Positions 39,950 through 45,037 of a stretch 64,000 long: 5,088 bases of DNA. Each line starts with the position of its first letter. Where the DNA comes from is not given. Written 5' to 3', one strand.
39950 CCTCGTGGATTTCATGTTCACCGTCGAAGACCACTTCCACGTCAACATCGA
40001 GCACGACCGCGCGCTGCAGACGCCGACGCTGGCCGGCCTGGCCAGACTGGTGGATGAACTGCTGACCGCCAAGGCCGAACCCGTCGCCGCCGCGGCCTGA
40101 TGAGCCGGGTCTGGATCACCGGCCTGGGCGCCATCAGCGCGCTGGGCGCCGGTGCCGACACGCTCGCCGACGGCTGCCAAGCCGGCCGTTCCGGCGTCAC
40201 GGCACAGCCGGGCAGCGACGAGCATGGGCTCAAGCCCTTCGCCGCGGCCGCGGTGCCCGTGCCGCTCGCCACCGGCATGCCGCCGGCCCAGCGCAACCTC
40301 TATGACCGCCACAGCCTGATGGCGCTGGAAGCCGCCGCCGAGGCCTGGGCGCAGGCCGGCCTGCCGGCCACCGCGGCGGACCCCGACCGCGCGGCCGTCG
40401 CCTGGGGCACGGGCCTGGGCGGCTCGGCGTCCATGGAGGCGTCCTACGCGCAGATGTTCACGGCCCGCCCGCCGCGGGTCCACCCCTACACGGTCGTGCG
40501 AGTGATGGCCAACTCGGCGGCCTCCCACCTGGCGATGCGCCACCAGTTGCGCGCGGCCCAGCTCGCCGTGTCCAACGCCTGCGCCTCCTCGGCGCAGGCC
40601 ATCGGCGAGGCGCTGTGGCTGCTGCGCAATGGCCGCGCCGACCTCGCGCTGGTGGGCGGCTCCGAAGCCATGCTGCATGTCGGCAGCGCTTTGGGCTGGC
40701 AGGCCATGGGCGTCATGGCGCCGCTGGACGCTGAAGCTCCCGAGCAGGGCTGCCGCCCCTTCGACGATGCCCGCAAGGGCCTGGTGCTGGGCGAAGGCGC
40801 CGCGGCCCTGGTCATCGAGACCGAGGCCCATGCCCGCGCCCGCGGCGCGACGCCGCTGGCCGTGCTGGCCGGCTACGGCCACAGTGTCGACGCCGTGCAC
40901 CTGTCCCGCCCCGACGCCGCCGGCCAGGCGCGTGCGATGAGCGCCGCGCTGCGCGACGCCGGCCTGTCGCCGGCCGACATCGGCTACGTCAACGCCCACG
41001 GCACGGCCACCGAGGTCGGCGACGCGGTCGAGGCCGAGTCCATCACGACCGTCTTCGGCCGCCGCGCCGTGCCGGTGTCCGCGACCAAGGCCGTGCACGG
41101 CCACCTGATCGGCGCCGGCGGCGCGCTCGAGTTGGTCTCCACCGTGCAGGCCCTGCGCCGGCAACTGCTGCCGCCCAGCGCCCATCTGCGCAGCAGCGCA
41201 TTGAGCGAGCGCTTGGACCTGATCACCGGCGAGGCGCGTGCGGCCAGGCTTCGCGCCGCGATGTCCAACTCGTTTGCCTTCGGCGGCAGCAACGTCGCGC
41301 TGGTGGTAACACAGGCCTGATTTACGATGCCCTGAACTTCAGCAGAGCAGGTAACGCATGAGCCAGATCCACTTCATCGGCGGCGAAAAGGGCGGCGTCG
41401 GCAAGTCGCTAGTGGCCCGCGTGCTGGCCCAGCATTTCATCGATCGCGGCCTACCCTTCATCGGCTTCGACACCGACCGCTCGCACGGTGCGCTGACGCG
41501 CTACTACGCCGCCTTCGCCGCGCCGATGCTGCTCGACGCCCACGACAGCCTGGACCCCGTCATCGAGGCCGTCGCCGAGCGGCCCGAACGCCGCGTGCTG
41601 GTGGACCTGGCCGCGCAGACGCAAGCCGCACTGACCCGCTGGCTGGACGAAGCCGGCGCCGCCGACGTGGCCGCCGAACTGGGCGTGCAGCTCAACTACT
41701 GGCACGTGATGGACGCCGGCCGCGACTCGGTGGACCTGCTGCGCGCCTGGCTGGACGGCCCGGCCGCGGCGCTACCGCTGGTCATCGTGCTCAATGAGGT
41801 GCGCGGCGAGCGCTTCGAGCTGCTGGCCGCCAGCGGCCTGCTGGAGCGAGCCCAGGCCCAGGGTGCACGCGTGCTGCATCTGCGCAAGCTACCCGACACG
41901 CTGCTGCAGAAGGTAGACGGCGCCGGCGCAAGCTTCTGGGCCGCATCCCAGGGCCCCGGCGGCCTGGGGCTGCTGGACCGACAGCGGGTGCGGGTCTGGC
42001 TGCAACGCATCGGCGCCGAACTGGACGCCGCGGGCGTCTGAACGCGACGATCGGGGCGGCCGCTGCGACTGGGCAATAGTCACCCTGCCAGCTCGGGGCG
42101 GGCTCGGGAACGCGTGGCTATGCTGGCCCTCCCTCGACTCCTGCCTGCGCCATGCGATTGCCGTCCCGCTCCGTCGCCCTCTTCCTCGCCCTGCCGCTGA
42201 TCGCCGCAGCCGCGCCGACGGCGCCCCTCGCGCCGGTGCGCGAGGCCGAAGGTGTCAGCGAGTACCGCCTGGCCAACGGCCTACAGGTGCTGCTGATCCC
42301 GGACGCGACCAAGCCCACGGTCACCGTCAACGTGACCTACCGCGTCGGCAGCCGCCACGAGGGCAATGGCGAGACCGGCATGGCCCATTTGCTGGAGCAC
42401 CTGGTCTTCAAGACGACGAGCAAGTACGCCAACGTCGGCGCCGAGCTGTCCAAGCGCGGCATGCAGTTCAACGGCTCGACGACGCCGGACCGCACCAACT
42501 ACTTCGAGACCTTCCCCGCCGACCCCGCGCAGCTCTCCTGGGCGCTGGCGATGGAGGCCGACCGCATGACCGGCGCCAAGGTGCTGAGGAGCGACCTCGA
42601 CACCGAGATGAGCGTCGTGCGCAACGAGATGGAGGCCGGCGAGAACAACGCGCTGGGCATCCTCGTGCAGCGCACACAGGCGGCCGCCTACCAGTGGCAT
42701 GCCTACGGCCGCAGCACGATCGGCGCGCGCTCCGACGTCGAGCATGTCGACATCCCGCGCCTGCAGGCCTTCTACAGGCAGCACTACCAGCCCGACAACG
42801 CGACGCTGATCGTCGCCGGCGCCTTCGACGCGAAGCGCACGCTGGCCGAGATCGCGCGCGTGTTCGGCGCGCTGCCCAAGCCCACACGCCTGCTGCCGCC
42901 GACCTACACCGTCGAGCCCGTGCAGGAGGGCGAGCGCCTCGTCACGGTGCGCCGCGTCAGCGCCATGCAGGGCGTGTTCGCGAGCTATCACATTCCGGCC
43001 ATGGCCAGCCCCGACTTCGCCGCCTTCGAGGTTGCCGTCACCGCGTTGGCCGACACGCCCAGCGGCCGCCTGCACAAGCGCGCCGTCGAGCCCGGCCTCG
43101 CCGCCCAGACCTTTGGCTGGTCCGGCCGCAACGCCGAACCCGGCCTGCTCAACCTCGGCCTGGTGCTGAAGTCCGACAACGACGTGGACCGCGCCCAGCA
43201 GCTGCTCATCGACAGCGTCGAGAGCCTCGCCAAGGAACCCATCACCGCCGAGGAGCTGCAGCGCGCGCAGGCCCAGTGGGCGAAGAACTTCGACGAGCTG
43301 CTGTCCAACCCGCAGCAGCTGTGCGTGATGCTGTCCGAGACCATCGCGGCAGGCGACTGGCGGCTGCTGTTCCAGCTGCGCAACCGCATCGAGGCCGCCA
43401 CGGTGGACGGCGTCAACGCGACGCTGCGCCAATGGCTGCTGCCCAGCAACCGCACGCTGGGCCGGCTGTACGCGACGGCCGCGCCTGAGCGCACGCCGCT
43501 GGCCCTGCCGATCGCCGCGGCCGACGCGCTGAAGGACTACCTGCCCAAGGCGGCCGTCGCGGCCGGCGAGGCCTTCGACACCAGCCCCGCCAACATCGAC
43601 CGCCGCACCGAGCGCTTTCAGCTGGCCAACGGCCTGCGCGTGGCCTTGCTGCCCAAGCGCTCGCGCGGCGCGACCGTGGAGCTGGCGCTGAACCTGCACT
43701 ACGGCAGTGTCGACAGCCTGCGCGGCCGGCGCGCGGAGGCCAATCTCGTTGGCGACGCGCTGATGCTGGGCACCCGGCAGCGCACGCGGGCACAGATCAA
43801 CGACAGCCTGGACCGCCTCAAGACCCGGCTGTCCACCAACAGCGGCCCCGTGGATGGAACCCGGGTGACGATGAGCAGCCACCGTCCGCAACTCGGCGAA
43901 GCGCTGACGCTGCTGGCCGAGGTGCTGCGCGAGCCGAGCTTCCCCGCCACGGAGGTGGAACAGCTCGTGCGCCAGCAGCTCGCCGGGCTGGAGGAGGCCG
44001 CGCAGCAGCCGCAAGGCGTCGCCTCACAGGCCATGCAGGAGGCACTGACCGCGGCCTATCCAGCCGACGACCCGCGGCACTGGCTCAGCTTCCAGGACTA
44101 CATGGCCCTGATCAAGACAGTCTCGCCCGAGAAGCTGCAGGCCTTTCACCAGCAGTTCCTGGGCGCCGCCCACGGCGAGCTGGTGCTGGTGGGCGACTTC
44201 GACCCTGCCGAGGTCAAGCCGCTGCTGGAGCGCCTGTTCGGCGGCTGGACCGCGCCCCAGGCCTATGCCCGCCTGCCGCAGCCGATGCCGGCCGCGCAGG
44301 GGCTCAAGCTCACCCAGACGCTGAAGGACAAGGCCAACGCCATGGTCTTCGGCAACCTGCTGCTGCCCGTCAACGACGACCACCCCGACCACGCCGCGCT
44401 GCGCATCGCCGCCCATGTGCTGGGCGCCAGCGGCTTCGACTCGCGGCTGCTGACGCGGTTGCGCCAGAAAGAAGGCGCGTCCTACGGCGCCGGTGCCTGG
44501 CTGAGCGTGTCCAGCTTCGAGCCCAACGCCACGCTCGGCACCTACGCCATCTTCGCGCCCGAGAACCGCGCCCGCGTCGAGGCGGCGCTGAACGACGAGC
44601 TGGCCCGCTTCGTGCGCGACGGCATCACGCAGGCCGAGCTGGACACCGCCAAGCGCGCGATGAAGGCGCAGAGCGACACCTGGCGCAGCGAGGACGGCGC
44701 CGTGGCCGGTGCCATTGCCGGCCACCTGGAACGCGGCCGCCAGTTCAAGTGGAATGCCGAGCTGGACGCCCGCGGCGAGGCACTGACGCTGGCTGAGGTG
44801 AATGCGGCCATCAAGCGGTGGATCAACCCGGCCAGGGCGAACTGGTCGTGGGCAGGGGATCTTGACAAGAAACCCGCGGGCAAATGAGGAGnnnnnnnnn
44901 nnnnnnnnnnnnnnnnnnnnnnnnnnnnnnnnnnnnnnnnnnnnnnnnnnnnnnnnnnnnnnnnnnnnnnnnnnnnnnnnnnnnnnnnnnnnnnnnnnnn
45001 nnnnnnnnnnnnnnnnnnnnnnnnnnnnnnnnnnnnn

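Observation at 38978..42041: Mini lipid-tailoring cluster: Cys-nucleophile hydrolase + ACP + ketosynthase + P-loop protein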

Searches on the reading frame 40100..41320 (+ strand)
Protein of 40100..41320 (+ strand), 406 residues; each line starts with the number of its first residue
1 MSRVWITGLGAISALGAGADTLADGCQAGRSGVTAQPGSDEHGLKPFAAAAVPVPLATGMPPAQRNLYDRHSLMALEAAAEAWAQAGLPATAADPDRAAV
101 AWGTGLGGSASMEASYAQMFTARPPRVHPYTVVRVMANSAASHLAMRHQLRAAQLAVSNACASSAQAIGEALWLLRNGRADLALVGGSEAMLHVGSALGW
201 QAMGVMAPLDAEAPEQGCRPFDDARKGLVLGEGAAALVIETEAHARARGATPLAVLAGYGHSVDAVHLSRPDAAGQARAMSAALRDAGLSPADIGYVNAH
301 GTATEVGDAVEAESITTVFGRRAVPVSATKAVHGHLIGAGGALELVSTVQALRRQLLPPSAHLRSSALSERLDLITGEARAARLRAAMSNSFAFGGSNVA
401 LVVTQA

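Call 3: search_protein_families(library=pfam, proteins=[window:40100-41320:+], max_evalue=0.01)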
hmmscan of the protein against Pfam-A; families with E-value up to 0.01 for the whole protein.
window:40100-41320:+ (406 aa): 3 families
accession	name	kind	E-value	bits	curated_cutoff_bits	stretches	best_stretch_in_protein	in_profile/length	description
PF00109.32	ketoacyl-synt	-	2.7e-37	129.2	20.8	1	2-244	2-251/252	Beta-ketoacyl synthase, N-terminal domain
PF02801.28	Ketoacyl-synt_C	-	2.4e-32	111.9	20.8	1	253-363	1-118/119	Beta-ketoacyl synthase, C-terminal domain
PF00108.29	Thiolase_N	-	1.2e-06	28.6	26.4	1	141-198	63-122/260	Thiolase, N-terminal domain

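Call 4: search_protein_families(library=ncbifam, proteins=[window:40100-41320:+], max_evalue=0.01)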
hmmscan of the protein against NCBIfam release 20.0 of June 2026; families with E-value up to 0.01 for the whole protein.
window:40100-41320:+ (406 aa): 36 families (the best 25 are shown)
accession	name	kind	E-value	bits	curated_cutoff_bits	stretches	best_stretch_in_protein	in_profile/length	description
TIGR03150.1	fabF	equivalog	7.1e-109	364.2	493.75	1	3-403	2-406/407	beta-ketoacyl-ACP synthase II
NF005589.0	PRK07314.1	subfamily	1.1e-105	353.8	387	1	2-404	4-410/413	beta-ketoacyl-ACP synthase II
NF004970.0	PRK06333.1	subfamily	2.3e-94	316.7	525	1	2-403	4-419/424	beta-ketoacyl-ACP synthase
NF006587.0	PRK09116.1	equivalog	1.9e-76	257.5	470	1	1-404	1-405/408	beta-ketoacyl-ACP synthase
NF005916.1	PRK07910.1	equivalog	7e-76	255.8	560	1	74-404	86-416/418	KasA/KasB family beta-ketoacyl-ACP synthase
NF006274.0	PRK08439.1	equivalog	3.2e-75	253.4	621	1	1-403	1-403/406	beta-ketoacyl-ACP synthase II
NF005935.0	PRK07967.1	equivalog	1.2e-71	241.8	630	1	1-404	1-402/406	beta-ketoacyl-ACP synthase I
NF006618.0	PRK09185.1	subfamily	9.6e-70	235.6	407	1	1-405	2-392/394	beta-ketoacyl-ACP synthase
NF005490.0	PRK07103.1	equivalog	2.5e-68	231.1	445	1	1-405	3-412/414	polyketide beta-ketoacyl:acyl carrier protein synthase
NF006434.0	PRK08722.1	equivalog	5.1e-65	220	759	1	3-403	5-411/414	beta-ketoacyl-ACP synthase II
NF005076.0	PRK06501.1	equivalog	1.9e-62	211.6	629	1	4-405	13-422/425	beta-ketoacyl-ACP synthase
NF058662.1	cispenta_AmcF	equivalog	7.1e-62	209.5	325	1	4-404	2-368/369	cispentacin biosynthesis acyltransferase subunit AmcF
NF004618.0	PRK05952.1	equivalog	7e-59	199.6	455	1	3-405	3-382/384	beta-ketoacyl-ACP synthase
NF045894.1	PKS_plus_SDR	equivalog_domain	1.3e-34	119.1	1740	1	71-406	90-427/1515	type I polyketide synthase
NF040607.1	mycolic_Pks13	equivalog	2.5e-33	114.7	2100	1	64-365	181-477/1680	polyketide synthase Pks13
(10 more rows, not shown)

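Call 41: search_solved_structures(query=window:40100-41320:+, max_evalue=1e-30, show_alignments=1)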
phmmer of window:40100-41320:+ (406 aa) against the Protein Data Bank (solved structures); distinct sequences matched with E-value up to 1e-30: 76 (the best 60 are shown).
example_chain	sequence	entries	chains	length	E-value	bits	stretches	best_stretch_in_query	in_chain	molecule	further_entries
1j3n_A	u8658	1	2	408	7.8e-80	272.2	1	1-402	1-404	3-oxoacyl-(acyl-carrier protein) synthase II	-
2rjt_A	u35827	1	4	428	1.2e-69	238.6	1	2-402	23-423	Beta-ketoacyl-ACP synthase II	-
1ox0_A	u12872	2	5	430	5.9e-69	236.4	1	2-402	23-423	Beta ketoacyl-acyl carrier protein synthase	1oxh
8qm1_A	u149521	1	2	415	1.4e-68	235.1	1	3-402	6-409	3-oxoacyl-[acyl-carrier-protein] synthase 2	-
4b7v_A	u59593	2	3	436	1.7e-68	234.8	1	3-402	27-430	3-OXOACYL-[ACYL-CARRIER-PROTEIN] SYNTHASE 2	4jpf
3o04_A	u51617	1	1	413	3.6e-68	233.8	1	3-403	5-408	beta-keto-acyl carrier protein synthase II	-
5sxo_A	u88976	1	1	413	6.2e-68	233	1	3-403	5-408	3-oxoacyl-[acyl-carrier-protein] synthase 2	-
8cn8_A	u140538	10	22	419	4.6e-67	230.1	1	3-402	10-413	3-oxoacyl-[acyl-carrier-protein] synthase 2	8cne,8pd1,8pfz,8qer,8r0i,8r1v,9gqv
8pj0_A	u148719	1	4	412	4.7e-67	230.1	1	3-402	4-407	3-oxoacyl-[acyl-carrier-protein] synthase 2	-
8cou_A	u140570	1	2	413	7.7e-67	229.4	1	3-402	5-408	3-oxoacyl-[acyl-carrier-protein] synthase 2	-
4jb6_A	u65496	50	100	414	7.7e-67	229.4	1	3-402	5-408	3-oxoacyl-[acyl-carrier-protein] synthase 2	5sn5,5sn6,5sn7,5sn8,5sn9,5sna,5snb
7oc0_A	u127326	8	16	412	8.2e-67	229.3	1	3-402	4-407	3-oxoacyl-[acyl-carrier-protein] synthase 2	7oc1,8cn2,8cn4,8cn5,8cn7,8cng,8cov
2alm_A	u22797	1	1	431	8.7e-67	229.2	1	2-402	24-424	3-oxoacyl-(acyl-carrier-protein) synthase II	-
6okg_A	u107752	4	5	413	1e-66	229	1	3-403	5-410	3-oxoacyl-[acyl-carrier-protein] synthase 2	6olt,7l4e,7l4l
1b3n_A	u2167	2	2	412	1e-66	229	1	3-403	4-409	PROTEIN (KETOACYL ACYL CARRIER PROTEIN SYNTHASE 2) | BETA-KETOACYL ACP SYNTHASE II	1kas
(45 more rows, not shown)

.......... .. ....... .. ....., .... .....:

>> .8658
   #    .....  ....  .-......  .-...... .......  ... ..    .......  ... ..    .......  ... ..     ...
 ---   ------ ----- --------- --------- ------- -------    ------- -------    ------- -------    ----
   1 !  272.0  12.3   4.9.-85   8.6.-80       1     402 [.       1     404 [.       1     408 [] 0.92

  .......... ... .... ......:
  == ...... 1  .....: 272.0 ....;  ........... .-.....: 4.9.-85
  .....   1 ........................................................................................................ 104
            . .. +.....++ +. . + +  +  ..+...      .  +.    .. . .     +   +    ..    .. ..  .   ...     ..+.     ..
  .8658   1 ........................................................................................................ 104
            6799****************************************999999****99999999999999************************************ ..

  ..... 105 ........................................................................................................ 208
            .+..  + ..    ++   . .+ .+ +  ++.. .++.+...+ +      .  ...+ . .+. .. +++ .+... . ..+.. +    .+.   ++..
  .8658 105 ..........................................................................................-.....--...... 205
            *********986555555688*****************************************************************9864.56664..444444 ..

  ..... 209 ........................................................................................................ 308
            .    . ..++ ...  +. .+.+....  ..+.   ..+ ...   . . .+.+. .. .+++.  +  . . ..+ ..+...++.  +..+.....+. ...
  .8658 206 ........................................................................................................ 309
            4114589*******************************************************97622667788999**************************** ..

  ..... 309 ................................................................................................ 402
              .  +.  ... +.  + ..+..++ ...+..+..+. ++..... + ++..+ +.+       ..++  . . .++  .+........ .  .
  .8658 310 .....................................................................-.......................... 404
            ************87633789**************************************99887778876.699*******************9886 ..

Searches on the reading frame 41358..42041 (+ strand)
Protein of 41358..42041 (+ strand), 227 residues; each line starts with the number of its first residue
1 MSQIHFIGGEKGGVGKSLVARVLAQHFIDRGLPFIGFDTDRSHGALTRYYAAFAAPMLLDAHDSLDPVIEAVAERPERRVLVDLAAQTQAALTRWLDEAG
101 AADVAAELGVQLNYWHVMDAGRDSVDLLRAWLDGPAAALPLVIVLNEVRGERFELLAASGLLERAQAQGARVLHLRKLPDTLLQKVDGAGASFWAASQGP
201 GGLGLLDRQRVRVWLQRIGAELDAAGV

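Call 3: search_protein_families(library=pfam, proteins=[window:41358-42041:+], max_evalue=0.01)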
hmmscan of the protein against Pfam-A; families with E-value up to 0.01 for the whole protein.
window:41358-42041:+ (227 aa): 2 families
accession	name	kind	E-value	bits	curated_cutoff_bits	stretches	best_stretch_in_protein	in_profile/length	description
PF01656.29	CbiA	-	1.1e-05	25.8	25.4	1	7-179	3-110/125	CobQ/CobB/MinD/ParA nucleotide binding domain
PF13191.12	AAA_16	-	0.0045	17.9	32.6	1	12-148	33-141/167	AAA ATPase domain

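Call 4: search_protein_families(library=ncbifam, proteins=[window:41358-42041:+], max_evalue=0.01)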
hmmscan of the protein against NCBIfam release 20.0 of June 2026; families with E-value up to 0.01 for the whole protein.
window:41358-42041:+ (227 aa): 2 families
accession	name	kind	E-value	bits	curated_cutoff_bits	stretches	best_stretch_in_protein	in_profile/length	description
NF010461.0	PRK13886.1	subfamily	1.1e-07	31.5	360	1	1-128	1-132/241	conjugal transfer protein TraL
NF041546.1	ParA_partition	equivalog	0.0081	15.7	180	0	10-91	7-91/203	ParA family partition ATPase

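Call 70: search_solved_structures(query=window:41358-42041:+, max_evalue=1)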
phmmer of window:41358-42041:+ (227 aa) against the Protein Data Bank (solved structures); distinct sequences matched with E-value up to 1: 5.
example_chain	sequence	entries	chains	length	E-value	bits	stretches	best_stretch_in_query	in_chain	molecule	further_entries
8feh_D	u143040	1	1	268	0.00092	22.4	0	22-70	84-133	Minor capsid protein A1 fusion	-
5zme_A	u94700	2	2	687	0.0011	22.2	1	6-45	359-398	ATPase ARSA1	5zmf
7emg_A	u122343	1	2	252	0.57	13.3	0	19-92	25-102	3-oxoacyl-[acyl-carrier-protein] reductase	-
6z0p_A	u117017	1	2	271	0.73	12.9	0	6-78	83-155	BceF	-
3ug6_A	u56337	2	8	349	0.74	12.9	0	7-66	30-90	arsenical pump-driving ATPase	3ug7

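Call 71: search_protein_families(library=phrogs, proteins=[window:41358-42041:+], max_evalue=0.01)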
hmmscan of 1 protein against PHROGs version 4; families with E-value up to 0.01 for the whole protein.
window:41358-42041:+ (227 aa): 1 family
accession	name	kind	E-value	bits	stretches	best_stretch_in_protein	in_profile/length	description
phrog_164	-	DNA, RNA and nucleotide metabolism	0.0004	20.6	1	1-52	223-273/500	ParA-like partition protein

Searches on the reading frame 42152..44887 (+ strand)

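Call 3: search_protein_families(library=pfam, proteins=[window:42152-44887:+], max_evalue=0.01)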
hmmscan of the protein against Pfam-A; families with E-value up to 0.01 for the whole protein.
window:42152-44887:+ (911 aa): 2 families
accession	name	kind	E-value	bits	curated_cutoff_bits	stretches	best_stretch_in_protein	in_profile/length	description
PF05193.26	Peptidase_M16_C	-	2.5e-60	203.9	23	2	657-837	2-181/181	Peptidase M16 inactive domain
PF00675.25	Peptidase_M16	-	1.5e-29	103.2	22.3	2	46-192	2-148/149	Insulinase (Peptidase family M16)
